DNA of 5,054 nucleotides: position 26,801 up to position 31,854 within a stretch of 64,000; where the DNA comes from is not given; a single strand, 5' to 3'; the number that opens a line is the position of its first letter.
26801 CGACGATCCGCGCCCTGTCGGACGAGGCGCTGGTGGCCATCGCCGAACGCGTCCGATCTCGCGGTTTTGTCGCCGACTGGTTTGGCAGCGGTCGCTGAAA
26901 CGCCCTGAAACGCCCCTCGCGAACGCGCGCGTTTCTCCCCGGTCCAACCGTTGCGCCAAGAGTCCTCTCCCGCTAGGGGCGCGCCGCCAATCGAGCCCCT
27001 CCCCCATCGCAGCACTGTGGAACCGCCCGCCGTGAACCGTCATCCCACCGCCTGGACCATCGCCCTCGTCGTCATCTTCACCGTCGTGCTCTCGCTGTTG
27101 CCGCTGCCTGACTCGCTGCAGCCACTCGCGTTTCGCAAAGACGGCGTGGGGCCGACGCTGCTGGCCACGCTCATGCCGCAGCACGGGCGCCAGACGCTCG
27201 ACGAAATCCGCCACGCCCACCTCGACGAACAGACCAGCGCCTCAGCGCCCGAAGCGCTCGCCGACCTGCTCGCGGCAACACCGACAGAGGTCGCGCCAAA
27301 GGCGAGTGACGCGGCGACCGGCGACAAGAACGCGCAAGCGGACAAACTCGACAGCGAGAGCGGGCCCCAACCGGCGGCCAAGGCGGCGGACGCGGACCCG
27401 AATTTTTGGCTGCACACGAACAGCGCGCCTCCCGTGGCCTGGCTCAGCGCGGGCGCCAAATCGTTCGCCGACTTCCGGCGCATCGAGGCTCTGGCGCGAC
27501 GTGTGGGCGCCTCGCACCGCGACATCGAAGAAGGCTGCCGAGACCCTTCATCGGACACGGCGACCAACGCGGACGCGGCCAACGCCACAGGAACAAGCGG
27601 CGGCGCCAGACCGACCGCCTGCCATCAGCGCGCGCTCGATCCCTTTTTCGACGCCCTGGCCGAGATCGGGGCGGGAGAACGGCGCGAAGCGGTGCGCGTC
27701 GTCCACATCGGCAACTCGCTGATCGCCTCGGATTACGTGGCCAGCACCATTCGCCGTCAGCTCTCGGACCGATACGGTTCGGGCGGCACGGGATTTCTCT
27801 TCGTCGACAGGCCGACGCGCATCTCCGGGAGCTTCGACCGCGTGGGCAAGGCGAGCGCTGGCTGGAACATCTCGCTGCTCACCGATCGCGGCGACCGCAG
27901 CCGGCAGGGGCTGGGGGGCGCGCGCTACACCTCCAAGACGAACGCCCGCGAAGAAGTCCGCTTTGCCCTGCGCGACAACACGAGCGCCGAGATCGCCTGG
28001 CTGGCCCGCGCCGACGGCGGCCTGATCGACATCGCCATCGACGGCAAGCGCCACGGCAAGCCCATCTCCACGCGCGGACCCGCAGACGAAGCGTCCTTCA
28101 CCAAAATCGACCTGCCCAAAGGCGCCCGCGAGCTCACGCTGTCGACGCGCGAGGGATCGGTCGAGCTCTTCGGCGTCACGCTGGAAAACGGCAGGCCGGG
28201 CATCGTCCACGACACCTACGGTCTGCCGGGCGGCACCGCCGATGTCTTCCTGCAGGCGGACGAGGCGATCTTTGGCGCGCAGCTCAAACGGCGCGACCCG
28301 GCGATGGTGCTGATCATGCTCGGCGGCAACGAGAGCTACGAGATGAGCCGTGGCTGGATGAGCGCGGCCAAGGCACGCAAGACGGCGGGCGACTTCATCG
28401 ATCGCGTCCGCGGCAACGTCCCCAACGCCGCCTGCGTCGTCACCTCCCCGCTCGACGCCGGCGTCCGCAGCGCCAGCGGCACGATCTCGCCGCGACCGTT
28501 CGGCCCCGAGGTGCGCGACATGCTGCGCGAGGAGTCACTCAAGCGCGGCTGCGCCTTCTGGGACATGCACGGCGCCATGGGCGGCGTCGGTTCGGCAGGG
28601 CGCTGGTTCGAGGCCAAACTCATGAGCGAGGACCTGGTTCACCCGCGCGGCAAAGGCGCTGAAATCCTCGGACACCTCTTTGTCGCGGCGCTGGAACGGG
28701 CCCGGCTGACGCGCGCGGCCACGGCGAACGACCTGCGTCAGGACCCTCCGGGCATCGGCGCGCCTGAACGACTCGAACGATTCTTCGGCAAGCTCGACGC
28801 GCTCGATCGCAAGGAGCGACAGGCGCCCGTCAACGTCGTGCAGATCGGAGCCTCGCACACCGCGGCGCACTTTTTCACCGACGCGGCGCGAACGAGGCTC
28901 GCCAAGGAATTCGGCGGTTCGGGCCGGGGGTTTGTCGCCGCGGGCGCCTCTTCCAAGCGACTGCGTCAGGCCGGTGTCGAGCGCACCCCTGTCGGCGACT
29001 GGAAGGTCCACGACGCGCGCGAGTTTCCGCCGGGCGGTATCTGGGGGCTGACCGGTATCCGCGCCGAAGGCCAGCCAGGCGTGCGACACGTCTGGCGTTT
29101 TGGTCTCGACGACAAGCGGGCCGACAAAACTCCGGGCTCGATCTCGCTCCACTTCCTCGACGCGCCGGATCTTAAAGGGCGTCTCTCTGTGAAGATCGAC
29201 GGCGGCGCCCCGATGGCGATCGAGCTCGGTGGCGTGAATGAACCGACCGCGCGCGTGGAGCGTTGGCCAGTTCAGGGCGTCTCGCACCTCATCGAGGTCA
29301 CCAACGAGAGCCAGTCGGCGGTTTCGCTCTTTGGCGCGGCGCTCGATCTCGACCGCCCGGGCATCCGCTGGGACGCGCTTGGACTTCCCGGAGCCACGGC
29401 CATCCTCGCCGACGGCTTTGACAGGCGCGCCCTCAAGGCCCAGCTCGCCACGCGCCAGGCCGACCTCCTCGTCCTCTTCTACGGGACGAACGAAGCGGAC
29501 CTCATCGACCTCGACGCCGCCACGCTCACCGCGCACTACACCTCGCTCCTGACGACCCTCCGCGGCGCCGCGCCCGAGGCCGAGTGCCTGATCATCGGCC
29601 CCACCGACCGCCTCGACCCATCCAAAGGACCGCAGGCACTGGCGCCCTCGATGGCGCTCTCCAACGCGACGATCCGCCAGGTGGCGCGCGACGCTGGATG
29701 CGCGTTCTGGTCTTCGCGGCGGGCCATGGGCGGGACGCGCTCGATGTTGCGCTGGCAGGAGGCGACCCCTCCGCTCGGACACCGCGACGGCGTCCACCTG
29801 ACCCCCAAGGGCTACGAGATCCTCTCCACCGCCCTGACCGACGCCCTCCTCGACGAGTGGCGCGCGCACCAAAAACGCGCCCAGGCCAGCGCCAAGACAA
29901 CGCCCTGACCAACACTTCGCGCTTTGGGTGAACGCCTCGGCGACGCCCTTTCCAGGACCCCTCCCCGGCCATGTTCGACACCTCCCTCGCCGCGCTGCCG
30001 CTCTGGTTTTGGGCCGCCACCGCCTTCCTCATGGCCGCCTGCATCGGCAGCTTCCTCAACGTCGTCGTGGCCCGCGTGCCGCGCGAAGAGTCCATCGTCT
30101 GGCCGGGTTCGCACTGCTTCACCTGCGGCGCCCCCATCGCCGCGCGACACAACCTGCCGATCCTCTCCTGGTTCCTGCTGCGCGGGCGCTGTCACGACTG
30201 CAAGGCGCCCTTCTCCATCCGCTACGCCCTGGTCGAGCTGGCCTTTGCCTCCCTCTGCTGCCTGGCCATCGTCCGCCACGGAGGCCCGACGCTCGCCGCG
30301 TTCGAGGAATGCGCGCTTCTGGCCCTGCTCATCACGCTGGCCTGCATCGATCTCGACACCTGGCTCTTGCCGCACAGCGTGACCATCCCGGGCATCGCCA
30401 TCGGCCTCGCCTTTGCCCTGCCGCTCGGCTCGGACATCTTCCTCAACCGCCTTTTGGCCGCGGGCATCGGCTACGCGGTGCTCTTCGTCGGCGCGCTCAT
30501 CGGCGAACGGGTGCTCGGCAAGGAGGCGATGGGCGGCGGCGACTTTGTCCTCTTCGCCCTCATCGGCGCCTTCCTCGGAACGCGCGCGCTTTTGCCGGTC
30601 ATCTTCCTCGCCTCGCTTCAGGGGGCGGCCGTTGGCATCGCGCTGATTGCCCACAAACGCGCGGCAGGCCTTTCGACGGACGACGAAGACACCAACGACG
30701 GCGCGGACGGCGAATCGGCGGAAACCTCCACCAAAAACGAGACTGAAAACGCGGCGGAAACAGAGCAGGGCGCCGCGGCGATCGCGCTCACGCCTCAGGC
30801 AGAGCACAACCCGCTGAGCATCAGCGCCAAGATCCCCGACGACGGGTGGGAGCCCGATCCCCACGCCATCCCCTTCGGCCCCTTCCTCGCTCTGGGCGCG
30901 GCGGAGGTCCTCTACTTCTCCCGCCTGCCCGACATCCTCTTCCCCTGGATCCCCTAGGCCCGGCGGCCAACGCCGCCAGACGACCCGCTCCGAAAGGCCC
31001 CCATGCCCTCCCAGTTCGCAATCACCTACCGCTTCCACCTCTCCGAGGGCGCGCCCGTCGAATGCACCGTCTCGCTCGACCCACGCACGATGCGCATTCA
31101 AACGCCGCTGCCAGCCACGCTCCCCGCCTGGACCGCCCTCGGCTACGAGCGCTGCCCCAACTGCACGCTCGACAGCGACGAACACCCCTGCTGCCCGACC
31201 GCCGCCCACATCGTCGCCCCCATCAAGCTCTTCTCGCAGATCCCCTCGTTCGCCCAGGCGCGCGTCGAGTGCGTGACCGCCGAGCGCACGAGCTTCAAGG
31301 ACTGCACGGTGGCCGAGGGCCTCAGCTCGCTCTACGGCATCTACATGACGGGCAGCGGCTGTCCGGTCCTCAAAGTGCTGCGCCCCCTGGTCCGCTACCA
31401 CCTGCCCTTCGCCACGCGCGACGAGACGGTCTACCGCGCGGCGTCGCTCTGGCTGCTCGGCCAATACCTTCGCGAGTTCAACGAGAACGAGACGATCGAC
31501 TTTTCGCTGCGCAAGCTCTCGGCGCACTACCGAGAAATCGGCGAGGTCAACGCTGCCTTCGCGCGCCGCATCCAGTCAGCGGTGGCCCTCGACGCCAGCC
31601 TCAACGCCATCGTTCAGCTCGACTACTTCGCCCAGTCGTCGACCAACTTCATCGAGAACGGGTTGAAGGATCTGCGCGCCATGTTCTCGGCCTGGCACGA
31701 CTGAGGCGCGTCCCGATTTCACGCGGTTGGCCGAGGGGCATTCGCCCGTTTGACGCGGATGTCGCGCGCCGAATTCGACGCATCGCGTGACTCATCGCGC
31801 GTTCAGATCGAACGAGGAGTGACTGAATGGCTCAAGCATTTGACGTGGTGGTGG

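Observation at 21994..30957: Co-directional envelope module: GHL10 lipoprotein - AmpG - radical SAM (8-nt spacing) - tandem SGNH hydrolase - PilD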

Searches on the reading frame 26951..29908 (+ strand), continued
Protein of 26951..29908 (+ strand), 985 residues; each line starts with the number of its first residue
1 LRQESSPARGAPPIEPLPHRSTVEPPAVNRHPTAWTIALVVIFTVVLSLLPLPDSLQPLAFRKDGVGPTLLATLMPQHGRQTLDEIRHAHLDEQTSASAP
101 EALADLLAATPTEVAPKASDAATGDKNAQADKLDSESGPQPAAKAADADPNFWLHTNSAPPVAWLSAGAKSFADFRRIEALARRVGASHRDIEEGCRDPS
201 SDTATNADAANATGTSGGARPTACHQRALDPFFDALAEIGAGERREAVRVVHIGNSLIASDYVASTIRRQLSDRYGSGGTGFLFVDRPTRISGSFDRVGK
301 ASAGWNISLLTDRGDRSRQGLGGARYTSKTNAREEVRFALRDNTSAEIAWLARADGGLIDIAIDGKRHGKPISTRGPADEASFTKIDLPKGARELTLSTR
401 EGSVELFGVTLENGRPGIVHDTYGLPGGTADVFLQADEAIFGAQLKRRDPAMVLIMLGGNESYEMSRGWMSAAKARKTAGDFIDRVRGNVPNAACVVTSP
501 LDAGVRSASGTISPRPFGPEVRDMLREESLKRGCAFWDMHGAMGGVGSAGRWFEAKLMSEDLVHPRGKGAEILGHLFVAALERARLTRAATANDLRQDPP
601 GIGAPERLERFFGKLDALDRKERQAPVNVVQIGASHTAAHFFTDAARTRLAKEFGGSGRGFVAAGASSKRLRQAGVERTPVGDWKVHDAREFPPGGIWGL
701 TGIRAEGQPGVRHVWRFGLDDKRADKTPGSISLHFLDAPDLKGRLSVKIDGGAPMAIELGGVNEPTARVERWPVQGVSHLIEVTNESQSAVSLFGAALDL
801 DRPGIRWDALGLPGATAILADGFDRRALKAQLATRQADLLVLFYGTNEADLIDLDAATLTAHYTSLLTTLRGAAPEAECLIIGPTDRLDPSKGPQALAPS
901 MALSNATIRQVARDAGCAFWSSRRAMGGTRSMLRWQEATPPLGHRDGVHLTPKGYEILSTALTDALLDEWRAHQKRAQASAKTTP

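Call 97: fold_search(model_id=the predicted structure, library=pdb)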
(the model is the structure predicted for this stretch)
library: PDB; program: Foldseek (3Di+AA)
matches with E <= 10: 1372; with E <= 0.001: 120
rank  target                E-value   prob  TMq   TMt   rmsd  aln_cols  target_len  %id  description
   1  4k3u_B                1.7e-25  1.00  0.33  0.86   3.1       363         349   27  Peptidoglycan O-acetylesterase in action, 30 min (released 2014-09-03)
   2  4k3u_A                3.6e-25  1.00  0.33  0.85   3.2       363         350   27  Peptidoglycan O-acetylesterase in action, 30 min (released 2014-09-03)
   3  8gld_A                8.0e-22  1.00  0.33  0.81   4.5       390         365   19  Crystal structure of the peptidoglycan O-acetylesterase Ape1 (amino acids 22-392) from Campylobacter jejuni (released 2024-03-27)
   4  8gkd_A                3.5e-21  1.00  0.33  0.85   3.4       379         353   20  Crystal structure of the peptidoglycan O-acetylesterase Ape1 (amino acids 41-392) from Campylobacter jejuni (released 2024-03-20)
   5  8gkd_C                1.4e-20  1.00  0.33  0.84   3.4       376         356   19  Crystal structure of the peptidoglycan O-acetylesterase Ape1 (amino acids 41-392) from Campylobacter jejuni (released 2024-03-20)
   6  4w8j                  8.6e-10  1.00  0.10  0.10  23.2       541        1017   11  Structure of the full-length insecticidal protein Cry1Ac reveals intriguing details of toxin packaging into in vivo form (released 2014-09-17)
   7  2wab_A                4.1e-09  1.00  0.14  0.35  12.4       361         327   14  Structure of an active site mutant of a family two carbohydrate esterase from Clostridium thermocellum in complex with (released 2009-03-24)
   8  2wao_A                7.9e-09  1.00  0.14  0.35  12.2       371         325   14  Structure of a family two carbohydrate esterase from Clostridium thermocellum in complex with cellohexaose (released 2009-10-06)
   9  9qxq                  3.6e-08  1.00  0.10  0.09  23.9       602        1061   10  native structure of full-length pesticidal protein Cry1Ca18 at pH9, from crystals formed in vivo (released 2026-02-11)
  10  2o14                  3.8e-08  1.00  0.17  0.40  13.4       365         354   14  X-Ray Crystal Structure of Protein YXIM_BACsu from Bacillus subtilis. Northeast Structural Genomics Consortium Target SR (released 2006-12-12)
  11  2waa                  4.0e-08  1.00  0.14  0.34  12.7       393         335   15  Structure of a family two carbohydrate esterase from Cellvibrio japonicus (released 2009-03-24)
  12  4xvh                  5.4e-08  1.00  0.15  0.36  11.5       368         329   12  Crystal structure of a Corynascus thermopiles (Myceliophthora fergusii) carbohydrate esterase family 2 (CE2) enzyme plus (released 2015-02-11)
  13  9h99                  8.0e-08  1.00  0.10  0.09  23.9       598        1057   10  Native structure of the full-length pesticidal protein Cry1Ca18 at pH7, from crystals formed in vivo (released 2025-11-12)
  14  3u37_B                8.4e-08  1.00  0.15  0.31  13.0       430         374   11  An Acetyl Xylan Esterase (Est2A) from the Rumen Bacterium Butyrivibrio proteoclasticus. (released 2013-02-13)
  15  3u37_A                9.3e-08  1.00  0.14  0.31  13.2       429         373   12  An Acetyl Xylan Esterase (Est2A) from the Rumen Bacterium Butyrivibrio proteoclasticus. (released 2013-02-13)
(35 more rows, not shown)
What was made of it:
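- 27032..29908 (+): Inner-membrane-anchored tandem Ape1-like protein (~958 aa; the start is uncertain among 26951, 27017 and 27032). Each of the two repeats is an SGNH esterase with an inserted beta-sandwich. Foldseek: Ape1 4k3u with target TM 0.86 and C. jejuni Ape1 8gkd/8gld with 0.81-0.85, while the next fold class scores 0.35 (call 97).
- On Ape1 O-acetylpeptidoglycan esterase: Foldseek target TM is 0.86 (4k3u) and 0.81-0.85 (8gkd/8gld) (call 97).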

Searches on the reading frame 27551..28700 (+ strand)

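Call 60: search_solved_structures(query=window:27551-28700:+, max_evalue=10, show_alignments=1)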
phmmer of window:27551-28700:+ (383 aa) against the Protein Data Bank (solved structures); distinct sequences matched with E-value up to 10: 4.
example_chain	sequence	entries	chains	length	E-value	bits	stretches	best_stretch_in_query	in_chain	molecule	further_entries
4k3u_A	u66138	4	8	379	1.2e-12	50.5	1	2-381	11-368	GDSL-like Lipase/Acylhydrolase family protein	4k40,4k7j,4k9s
8gkd_A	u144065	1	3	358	4.4e-06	28.9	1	121-375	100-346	SGNH hydrolase-type esterase domain-containing protein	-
8gld_A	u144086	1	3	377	5.2e-06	28.7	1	121-375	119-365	SGNH hydrolase-type esterase domain-containing protein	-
1x5y_A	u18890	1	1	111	0.9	11.5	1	153-195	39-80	myosin binding protein C, fast-type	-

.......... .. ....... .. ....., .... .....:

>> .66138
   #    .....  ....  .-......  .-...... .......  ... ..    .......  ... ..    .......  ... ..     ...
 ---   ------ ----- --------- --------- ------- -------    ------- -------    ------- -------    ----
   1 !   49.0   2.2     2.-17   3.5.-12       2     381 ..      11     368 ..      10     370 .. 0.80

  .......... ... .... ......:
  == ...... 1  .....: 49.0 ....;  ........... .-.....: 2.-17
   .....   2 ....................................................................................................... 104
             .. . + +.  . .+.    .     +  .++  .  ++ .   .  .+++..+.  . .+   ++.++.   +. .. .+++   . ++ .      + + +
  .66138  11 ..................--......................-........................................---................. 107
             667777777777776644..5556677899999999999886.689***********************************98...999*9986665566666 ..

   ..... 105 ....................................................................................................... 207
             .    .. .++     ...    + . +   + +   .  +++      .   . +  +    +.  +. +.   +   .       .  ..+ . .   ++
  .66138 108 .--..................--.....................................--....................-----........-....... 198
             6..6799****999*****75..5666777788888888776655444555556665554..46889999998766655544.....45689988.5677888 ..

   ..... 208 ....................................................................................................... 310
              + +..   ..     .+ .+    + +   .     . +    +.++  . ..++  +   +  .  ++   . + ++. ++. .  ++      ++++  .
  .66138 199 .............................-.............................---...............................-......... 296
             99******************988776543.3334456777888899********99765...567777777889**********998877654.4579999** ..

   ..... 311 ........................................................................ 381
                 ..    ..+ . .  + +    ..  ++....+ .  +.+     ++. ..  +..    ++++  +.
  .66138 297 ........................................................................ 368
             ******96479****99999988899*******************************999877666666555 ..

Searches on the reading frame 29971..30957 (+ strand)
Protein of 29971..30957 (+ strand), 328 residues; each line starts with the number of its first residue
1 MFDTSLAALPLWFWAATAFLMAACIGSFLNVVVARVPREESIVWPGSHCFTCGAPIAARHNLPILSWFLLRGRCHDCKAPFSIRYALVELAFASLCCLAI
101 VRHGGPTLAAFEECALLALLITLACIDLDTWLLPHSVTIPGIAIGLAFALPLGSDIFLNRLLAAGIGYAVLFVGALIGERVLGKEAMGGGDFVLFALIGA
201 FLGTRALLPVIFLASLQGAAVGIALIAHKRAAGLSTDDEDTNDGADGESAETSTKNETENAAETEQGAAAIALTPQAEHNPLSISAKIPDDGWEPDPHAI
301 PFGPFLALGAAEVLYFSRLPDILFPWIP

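Call 4: search_protein_families(library=pfam, proteins=[window:29971-30957:+], max_evalue=0.01)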
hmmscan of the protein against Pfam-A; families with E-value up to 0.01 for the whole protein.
window:29971-30957:+ (328 aa): 2 families
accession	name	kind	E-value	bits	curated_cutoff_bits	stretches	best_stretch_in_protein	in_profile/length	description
PF06750.18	A24_N_bact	-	6.6e-30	103.5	23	1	20-102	1-83/84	Bacterial Peptidase A24 N-terminal domain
PF01478.23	Peptidase_A24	-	2.8e-18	66.7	26.5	1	114-223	1-104/104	Type IV leader peptidase family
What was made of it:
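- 29971..30957 (+): PilD prepilin peptidase. It is a neighbour only and is not part of the functional unit. Pfam A24_N_bact and Peptidase_A24 (call 4).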

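Call 5: search_protein_families(library=ncbifam, proteins=[window:29971-30957:+], max_evalue=0.01)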
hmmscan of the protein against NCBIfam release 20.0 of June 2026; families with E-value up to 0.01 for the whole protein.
window:29971-30957:+ (328 aa): 0 families

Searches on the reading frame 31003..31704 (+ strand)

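Call 24: search_protein_families(library=pfam, proteins=[window:31003-31704:+], max_evalue=0.001)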
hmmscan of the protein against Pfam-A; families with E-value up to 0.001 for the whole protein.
window:31003-31704:+ (233 aa): 1 family
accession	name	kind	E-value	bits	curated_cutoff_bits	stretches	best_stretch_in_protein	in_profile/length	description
PF21842.1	DUF6901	-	3.2e-68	229.9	27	1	7-229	1-222/222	Domain of unknown function (DUF6901)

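Call 50: search_protein_families(library=padloc, proteins=[window:31003-31704:+], max_evalue=0.01)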
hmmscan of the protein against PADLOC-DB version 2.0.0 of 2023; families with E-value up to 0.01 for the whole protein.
window:31003-31704:+ (233 aa): 0 families

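Call 86: search_protein_families(library=ncbifam, proteins=[window:31003-31704:+], max_evalue=0.001)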
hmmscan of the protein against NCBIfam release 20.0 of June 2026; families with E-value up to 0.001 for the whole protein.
window:31003-31704:+ (233 aa): 0 families
